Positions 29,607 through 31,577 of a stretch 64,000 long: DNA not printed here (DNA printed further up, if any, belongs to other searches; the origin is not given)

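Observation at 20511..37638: Seventeen-kb accessory block between tsaE and iscS-like as a candidate envelope/surface system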

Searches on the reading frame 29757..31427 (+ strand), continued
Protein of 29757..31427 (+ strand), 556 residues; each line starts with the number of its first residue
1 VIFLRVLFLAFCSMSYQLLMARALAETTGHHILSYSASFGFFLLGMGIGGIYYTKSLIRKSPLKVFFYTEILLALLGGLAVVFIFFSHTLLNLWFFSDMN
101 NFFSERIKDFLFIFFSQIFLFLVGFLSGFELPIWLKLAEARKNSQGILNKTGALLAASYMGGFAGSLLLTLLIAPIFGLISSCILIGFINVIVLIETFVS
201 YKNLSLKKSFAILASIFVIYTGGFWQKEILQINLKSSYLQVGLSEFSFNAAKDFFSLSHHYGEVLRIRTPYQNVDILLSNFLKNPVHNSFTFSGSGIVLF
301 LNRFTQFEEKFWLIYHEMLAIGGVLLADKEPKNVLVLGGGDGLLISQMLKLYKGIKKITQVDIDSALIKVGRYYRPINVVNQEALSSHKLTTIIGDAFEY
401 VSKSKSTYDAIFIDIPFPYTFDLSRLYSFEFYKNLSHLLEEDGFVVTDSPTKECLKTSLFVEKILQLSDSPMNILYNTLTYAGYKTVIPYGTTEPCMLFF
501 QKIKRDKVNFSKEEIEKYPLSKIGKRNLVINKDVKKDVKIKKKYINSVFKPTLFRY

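Call 32: search_solved_structures(query=A3, max_evalue=0.001, show_alignments=3)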
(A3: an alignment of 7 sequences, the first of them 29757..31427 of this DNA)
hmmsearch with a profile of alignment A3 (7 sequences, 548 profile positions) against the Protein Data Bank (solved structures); distinct sequences matched with E-value up to 0.001: 27.
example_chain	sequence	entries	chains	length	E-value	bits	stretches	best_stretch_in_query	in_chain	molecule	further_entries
3anx_A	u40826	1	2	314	8.2e-25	90.9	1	290-456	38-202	spermidine synthase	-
1uir_A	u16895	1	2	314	1.3e-24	90.2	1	290-455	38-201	Polyamine Aminopropyltransferase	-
7xif_A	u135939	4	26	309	8.5e-24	87.6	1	290-449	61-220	Polyamine aminopropyltransferase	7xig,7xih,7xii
4uoe_A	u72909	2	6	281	2.1e-22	83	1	277-452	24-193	SPERMIDINE SYNTHASE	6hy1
2pwp_A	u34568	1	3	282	2.1e-22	83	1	277-452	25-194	Spermidine synthase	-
2hte_A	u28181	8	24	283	2.1e-22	83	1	277-452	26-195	Spermidine synthase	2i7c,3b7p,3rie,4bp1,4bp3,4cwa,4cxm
2pss_A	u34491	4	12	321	2.4e-22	82.8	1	276-452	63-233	Spermidine synthase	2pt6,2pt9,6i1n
1iy9_A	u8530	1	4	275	4.7e-21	78.5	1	285-451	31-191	Spermidine synthase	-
2e5w_A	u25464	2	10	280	2.9e-19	72.6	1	282-485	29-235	Probable spermidine synthase | spermidine synthase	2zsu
6bq2_A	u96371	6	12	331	7.9e-19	71.2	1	277-450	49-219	Thermospermine synthase ACAULIS protein | Thermospermine synthase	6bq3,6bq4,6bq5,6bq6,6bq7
3o4f_A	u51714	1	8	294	3.7e-18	69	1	271-461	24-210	Spermidine synthase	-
2b2c_A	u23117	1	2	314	6.9e-18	68.1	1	277-445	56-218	spermidine synthase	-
1mjf_A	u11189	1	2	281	2.7e-17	66.1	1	279-483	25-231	spermidine synthase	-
1inl_A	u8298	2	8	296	4.1e-17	65.5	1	290-445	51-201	Spermidine synthase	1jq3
8iyi_A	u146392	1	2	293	7.8e-17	64.6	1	276-497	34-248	KLLA0B09372p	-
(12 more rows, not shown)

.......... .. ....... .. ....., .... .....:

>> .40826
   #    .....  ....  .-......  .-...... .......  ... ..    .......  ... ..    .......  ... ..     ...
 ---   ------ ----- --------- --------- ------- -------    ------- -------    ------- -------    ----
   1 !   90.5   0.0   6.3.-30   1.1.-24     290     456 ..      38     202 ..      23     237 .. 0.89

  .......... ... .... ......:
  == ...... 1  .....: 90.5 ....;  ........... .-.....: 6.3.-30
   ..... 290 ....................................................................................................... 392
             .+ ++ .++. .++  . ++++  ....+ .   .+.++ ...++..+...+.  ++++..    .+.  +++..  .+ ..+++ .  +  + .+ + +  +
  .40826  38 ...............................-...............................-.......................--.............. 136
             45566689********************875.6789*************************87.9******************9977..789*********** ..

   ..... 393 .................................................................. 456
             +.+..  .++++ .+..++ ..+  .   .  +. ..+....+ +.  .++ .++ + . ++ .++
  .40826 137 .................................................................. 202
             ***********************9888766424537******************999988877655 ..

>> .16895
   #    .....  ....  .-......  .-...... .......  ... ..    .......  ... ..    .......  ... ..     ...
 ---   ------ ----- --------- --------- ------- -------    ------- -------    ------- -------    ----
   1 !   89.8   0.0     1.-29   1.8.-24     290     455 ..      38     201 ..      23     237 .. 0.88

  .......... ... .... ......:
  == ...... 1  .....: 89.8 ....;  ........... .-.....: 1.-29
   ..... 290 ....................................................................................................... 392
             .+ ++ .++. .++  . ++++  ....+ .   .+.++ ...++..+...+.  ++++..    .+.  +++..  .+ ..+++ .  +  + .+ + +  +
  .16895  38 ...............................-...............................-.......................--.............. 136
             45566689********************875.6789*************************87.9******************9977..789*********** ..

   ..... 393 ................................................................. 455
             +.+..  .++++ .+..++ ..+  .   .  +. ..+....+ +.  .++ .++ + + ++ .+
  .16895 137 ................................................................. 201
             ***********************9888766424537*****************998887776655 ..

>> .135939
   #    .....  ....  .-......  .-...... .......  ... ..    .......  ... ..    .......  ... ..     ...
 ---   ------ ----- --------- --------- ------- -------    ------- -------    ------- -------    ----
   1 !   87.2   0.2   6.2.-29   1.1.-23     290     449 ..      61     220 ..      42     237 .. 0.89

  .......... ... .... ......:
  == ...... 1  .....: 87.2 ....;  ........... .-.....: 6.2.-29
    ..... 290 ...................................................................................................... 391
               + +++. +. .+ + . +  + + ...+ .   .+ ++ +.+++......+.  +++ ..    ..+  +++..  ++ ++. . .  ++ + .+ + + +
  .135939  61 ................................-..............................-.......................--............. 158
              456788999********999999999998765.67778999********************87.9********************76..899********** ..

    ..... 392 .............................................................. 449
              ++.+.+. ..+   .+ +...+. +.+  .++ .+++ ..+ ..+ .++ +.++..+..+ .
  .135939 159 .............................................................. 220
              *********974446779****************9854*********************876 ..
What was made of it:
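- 29757..36569 (+): Four tandem paralogues (29757-31427, 31448-33178, 33205-34875, 34902-36569), each a ~7-TM domain plus an aminopropyltransferase-fold domain. They are 71-76% identical to each other. SpeE1, SpeE3 and SpeE4 keep GGG(D/E)G and the first Asp of 'D-x-P-x-P'. SpeE2 has GAGGHS and QFPSP, plus a 17-20-aa insertion. In all four the second Asp of the canonical DxxDP is F, M or S. PDB profile hit to T. thermophilus SpeE 1UIR/3ANX at E about 1e-24, with the alignment shown (call 32).
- On Polyamine aminopropyltransferase (SpeE; Pfam PF01564): PDB profile hits to solved SpeE structures at E about 1e-24 (call 32).
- In the alignment to T. thermophilus SpeE, the GGGdG, ID, GD and first-Asp positions are kept, and 'DLTDP' becomes 'DFPFP' (call 32).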

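Call 35: list_cluster_members(proteins=[P0001, P0013, P0018, P0021])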
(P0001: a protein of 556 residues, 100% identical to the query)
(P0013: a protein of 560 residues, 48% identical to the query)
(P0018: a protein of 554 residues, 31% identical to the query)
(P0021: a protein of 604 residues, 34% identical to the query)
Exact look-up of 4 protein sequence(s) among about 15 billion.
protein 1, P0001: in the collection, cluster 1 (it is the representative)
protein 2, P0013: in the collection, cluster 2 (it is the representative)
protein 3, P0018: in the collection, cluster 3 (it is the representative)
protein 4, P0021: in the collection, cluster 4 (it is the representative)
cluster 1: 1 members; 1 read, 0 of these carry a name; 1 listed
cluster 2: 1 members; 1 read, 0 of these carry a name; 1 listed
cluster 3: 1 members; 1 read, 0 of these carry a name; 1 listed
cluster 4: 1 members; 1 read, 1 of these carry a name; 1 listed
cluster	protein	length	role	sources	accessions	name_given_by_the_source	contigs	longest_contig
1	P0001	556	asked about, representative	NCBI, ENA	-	-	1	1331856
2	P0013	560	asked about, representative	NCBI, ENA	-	-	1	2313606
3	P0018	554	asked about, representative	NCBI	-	-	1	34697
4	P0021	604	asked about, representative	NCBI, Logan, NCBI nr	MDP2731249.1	MAG: hypothetical protein Q8O55_12340 [Dehalococcoidales bacterium] | hypothetical protein [Dehalococcoidales bacterium]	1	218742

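Call 36: find_encoding_contigs(protein=P0019, flank=10000, max_places=2)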
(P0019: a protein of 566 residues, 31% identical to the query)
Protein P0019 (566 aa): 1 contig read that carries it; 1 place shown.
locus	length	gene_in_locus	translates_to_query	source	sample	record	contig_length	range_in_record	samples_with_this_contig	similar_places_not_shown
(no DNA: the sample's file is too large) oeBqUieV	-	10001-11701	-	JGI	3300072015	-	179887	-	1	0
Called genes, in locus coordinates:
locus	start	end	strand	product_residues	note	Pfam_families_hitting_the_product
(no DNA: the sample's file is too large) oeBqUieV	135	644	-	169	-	PF04417:DUF501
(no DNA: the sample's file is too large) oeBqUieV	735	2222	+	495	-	PF00749:tRNA-synt_1c, PF19269:Anticodon_2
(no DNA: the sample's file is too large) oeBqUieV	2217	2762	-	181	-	-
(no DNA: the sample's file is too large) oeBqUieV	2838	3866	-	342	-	-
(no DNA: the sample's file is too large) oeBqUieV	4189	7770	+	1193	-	-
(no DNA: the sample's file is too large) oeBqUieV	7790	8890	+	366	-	-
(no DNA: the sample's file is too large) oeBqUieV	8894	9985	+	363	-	PF02675:AdoMet_dc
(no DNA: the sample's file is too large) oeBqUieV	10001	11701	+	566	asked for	PF01564:Spermine_synth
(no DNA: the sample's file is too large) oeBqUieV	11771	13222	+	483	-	PF01799:Fer2_2, PF00941:FAD_binding_5, PF03450:CO_deh_flav_C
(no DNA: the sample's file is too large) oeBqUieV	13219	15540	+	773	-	PF01315:Ald_Xan_dh_C, PF02738:MoCoBD_1, PF20256:MoCoBD_2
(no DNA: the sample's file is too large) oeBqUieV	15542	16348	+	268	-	PF02625:XdhC_CoxI, PF13478:XdhC_C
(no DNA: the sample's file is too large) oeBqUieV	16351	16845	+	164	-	PF01467:CTP_transf_like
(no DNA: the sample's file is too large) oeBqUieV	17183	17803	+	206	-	PF04116:FA_hydroxylase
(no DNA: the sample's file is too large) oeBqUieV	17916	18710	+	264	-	PF08291:Peptidase_M15_3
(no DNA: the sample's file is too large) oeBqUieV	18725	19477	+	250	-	-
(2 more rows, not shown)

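Call 37: find_encoding_contigs(protein=P0021, flank=10000, max_places=2)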
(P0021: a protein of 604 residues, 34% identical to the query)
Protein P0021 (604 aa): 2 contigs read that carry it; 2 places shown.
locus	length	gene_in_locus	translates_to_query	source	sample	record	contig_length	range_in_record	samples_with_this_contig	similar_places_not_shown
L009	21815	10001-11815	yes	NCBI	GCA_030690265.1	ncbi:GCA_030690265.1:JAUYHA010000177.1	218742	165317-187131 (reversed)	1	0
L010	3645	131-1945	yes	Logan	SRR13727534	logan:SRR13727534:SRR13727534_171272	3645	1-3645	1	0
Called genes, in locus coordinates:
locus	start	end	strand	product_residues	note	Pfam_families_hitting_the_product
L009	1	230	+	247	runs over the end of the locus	PF02517:Rce1-like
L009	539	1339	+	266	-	PF02358:Trehalose_PPase (faint), PF08282:Hydrolase_3 (faint)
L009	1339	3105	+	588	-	PF13439:Glyco_transf_4 (weak), PF00534:Glycos_transf_1, PF13692:Glyco_trans_1_4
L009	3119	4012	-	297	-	PF00480:ROK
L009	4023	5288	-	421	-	PF06202:GDE_C, PF12899:Glyco_hydro_100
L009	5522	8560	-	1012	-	PF16656:Pur_ac_phosph_N (faint), PF15902:Sortilin-Vps10 (weak), PF25788:Ig_Rha78A_N (faint)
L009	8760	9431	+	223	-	-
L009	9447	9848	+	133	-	PF02675:AdoMet_dc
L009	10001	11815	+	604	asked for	PF01564:Spermine_synth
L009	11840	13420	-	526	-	-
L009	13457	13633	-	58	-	-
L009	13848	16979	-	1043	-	PF15902:Sortilin-Vps10 (faint)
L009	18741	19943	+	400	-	PF00009:GTP_EFTU, PF03144:GTP_EFTU_D2, PF03143:GTP_EFTU_D3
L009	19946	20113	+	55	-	PF00471:Ribosomal_L33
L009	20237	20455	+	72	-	PF00584:SecE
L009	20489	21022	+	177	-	PF02357:NusG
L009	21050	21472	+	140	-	PF03946:Ribosomal_L11_N, PF00298:Ribosomal_L11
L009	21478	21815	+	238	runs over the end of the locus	PF00687:Ribosomal_L1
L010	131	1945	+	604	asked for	PF01564:Spermine_synth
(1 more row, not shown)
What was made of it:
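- AdoMet_dc lies immediately upstream in the P0019 locus and in L009 (calls 36, 37).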

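Call 58: search_solved_structures(query=A6, max_evalue=1)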
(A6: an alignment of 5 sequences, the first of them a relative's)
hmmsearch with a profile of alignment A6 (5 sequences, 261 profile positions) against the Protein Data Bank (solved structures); distinct sequences matched with E-value up to 1: 0.

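Call 90: search_protein_families(library=ncbifam, proteins=[L003:9142-9978:+, L008:8554-9336:+, L003:7532-8791:-, L005:7335-8264:-, L005:5650-7257:-, L008:4426-6390:-, L007:16254-18776:-, L006:11759-12235:+, L006:12159-13172:+, L007:12472-14904:-], max_evalue=0.01)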
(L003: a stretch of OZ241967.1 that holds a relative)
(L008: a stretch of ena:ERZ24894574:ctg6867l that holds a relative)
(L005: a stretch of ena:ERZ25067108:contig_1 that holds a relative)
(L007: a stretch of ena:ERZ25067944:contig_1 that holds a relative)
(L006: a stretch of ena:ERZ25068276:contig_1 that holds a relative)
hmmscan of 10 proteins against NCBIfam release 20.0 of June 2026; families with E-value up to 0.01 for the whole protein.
L003:9142-9978:+ (278 aa): 1 family
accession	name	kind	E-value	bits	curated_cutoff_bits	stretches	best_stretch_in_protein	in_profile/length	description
NF042931.1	SAG1386_EF1546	equivalog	0.00047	20.3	80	1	8-87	22-87/158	SAG1386/EF1546 family surface-associated protein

L008:8554-9336:+ (260 aa): 2 families
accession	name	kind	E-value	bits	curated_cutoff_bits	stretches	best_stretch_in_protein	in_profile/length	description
NF033729.0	borfam54_2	equivalog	4.9e-05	23.2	30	1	3-94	3-99/226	complement regulator-acquiring protein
TIGR01130.1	ER_PDI_fam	subfamily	0.0022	17.6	344.25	1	17-134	236-354/476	protein disulfide-isomerase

L003:7532-8791:- (419 aa): 0 families

L005:7335-8264:- (309 aa): 0 families

L005:5650-7257:- (535 aa): 0 families

L008:4426-6390:- (654 aa): 0 families

L007:16254-18776:- (840 aa): 0 families

L006:11759-12235:+ (158 aa): 0 families

L006:12159-13172:+ (337 aa): 0 families

L007:12472-14904:- (810 aa): 5 families
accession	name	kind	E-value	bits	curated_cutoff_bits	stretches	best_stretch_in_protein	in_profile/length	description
NF002010.0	PRK00811.1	equivalog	2.3e-05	23.8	260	1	308-411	74-178/287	polyamine aminopropyltransferase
TIGR01983.1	UbiG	equivalog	0.0011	18.3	102.95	1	304-389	49-122/228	bifunctional 2-polyprenyl-6-hydroxyphenol methylase/3-demethylubiquinol 3-O-methyltransferase UbiG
NF003380.0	PRK04457.1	equivalog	0.0012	17.9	304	1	305-411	62-165/265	polyamine aminopropyltransferase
NF043040.1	corrin_prot_MT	hypoth_equivalog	0.0018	17.7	180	1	312-389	41-116/216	corrinoid protein-associated methyltransferase CpaM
TIGR00755.1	ksgA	equivalog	0.0068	15.8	171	0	311-401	28-109/256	16S rRNA (adenine(1518)-N(6)/adenine(1519)-N(6))-dimethyltransferase RsmA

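Call 95: find_encoding_contigs(protein=P0018, flank=10000, max_places=2)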
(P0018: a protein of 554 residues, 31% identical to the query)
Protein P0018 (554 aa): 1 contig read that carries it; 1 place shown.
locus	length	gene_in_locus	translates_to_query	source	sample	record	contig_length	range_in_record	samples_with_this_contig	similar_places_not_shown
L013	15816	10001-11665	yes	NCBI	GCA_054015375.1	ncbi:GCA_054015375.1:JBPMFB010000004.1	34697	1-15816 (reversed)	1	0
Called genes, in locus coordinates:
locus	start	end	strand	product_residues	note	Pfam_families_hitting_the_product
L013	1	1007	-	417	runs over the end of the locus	-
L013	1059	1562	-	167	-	PF04417:DUF501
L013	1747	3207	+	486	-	PF00749:tRNA-synt_1c, PF19269:Anticodon_2 (weak)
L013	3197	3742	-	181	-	-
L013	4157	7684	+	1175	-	-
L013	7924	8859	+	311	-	-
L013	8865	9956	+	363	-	PF02675:AdoMet_dc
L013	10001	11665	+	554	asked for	PF01564:Spermine_synth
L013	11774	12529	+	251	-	-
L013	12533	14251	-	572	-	-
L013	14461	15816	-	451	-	?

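Call 98: search_protein_families(library=pfam, proteins=[L013:4151-7684:+, L013:7759-8859:+, L013:8769-9956:+, L013:11759-12529:+, L013:12533-14251:-, L009:11840-13447:-, L009:8760-9431:+], max_evalue=0.01)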
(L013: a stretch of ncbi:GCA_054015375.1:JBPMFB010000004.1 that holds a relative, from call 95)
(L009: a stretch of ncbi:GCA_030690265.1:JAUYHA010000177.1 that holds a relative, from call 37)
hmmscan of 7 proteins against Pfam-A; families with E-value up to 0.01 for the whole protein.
L013:4151-7684:+ (1177 aa): 0 families

L013:7759-8859:+ (366 aa): 0 families

L013:8769-9956:+ (395 aa): 1 family
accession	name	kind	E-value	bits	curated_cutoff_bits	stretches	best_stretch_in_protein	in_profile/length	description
PF02675.21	AdoMet_dc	-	1.4e-16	61.2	25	1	63-140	30-107/107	S-adenosylmethionine decarboxylase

L013:11759-12529:+ (256 aa): 0 families

L013:12533-14251:- (572 aa): 0 families

L009:11840-13447:- (535 aa): 1 family
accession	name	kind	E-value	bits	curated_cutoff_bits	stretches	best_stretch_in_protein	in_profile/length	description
PF01564.23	Spermine_synth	-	0.002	18.1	22.9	1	330-415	43-130/186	Spermine/spermidine synthase domain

L009:8760-9431:+ (223 aa): 0 families
